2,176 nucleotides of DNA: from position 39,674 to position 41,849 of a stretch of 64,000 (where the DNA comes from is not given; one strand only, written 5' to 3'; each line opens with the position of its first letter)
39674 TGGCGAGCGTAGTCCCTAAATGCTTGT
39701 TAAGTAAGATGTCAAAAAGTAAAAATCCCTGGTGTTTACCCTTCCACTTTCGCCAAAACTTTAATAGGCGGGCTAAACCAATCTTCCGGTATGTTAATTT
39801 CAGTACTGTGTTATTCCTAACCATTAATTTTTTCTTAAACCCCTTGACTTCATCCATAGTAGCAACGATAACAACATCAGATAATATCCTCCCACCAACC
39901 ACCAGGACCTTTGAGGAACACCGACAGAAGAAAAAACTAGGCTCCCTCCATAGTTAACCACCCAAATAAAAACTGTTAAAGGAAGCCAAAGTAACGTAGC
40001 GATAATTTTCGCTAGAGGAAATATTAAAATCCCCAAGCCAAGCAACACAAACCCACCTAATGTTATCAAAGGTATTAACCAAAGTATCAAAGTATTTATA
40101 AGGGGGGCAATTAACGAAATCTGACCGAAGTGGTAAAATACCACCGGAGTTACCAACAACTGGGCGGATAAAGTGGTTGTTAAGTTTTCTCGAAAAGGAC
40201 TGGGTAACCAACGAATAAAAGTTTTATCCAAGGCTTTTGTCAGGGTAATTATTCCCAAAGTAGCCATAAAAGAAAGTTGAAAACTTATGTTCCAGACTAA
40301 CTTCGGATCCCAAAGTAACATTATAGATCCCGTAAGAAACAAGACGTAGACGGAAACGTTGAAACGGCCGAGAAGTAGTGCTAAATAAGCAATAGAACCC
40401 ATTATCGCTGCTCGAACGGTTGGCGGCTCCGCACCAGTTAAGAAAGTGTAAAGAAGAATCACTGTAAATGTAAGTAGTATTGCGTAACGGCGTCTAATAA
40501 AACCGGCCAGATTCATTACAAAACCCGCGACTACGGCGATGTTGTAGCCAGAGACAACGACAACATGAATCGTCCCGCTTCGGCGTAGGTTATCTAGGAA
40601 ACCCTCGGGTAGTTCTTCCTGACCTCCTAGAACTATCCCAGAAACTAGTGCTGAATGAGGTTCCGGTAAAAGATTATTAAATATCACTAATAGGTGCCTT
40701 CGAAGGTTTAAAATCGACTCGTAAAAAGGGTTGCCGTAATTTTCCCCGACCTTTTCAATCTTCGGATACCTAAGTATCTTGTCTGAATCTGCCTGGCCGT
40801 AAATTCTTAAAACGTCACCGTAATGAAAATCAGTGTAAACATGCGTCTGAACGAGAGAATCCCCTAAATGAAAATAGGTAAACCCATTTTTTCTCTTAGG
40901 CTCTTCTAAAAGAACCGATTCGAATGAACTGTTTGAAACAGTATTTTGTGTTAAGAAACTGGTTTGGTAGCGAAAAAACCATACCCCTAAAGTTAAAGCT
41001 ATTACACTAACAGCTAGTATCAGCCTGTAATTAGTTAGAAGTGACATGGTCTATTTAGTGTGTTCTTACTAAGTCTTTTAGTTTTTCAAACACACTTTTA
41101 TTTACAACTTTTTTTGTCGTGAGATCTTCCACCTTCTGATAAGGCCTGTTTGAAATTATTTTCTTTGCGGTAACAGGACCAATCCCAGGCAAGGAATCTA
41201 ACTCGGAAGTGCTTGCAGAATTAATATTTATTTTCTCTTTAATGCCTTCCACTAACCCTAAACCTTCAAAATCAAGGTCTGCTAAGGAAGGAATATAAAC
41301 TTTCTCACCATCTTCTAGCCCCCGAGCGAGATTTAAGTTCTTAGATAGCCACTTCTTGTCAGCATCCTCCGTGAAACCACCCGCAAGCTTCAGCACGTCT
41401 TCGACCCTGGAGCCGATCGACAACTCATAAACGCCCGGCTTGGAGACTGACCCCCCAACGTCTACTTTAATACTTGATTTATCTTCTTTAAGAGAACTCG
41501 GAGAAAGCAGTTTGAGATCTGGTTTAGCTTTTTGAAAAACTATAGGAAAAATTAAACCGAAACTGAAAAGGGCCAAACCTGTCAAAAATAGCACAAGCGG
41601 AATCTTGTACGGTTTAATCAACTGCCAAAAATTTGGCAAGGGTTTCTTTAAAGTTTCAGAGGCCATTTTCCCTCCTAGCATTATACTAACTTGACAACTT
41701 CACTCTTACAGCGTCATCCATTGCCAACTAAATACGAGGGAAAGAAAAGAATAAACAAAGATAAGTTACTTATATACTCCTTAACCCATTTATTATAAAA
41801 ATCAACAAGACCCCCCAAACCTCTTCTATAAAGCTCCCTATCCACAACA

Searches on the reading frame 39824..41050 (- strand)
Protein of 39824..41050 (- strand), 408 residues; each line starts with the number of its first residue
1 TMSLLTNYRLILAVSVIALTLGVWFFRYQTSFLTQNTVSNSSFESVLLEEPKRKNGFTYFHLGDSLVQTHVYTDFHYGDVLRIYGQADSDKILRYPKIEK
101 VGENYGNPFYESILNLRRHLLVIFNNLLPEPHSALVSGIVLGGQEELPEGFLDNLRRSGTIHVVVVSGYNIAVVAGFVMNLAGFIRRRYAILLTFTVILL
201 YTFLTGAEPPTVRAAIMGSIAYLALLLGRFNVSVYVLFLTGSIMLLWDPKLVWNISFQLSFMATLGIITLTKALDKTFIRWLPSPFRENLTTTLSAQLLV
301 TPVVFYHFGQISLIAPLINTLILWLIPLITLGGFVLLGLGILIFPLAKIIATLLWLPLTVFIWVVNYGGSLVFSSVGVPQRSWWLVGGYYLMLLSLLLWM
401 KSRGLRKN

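Call 76: search_protein_families(library=pfam, proteins=[window:39824-41050:-], max_evalue=0.001)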
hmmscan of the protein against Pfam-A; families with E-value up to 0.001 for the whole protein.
window:39824-41050:- (408 aa): 1 family
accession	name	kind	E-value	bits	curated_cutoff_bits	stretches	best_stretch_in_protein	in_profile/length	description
PF03772.21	Competence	-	3.7e-55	187.6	23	1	139-401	1-268/270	Competence protein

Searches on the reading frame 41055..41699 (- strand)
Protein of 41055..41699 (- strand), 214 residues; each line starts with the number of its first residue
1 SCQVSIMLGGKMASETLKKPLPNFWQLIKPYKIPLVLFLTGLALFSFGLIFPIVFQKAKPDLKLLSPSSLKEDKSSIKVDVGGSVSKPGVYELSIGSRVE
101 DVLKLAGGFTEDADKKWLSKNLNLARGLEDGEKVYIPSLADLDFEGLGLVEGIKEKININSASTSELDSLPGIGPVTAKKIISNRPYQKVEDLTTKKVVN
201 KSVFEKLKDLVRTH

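Call 76: search_protein_families(library=pfam, proteins=[window:41055-41699:-], max_evalue=0.001)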
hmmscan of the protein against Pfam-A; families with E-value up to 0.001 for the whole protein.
window:41055-41699:- (214 aa): 6 families
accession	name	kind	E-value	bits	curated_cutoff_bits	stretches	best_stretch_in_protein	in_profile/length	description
PF12836.13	HHH_3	-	4.9e-15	55.8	27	1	154-212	3-65/65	Helix-hairpin-helix motif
PF10531.15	SLBB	-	7.4e-14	51.8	27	1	78-136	1-54/55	SLBB domain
PF06514.17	PsbU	-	8.6e-08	32.5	24.5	1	153-206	11-67/93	Photosystem II 12 kDa extrinsic protein (PsbU)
PF00633.29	HHH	-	2e-07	30.9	24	1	158-183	4-29/30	Helix-hairpin-helix motif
PF14520.12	HHH_5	-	5.3e-05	24.1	27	1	166-194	3-30/57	Helix-hairpin-helix domain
PF22461.2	SLBB_2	-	9.9e-05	22.8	27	1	78-115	2-41/79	SLBB domain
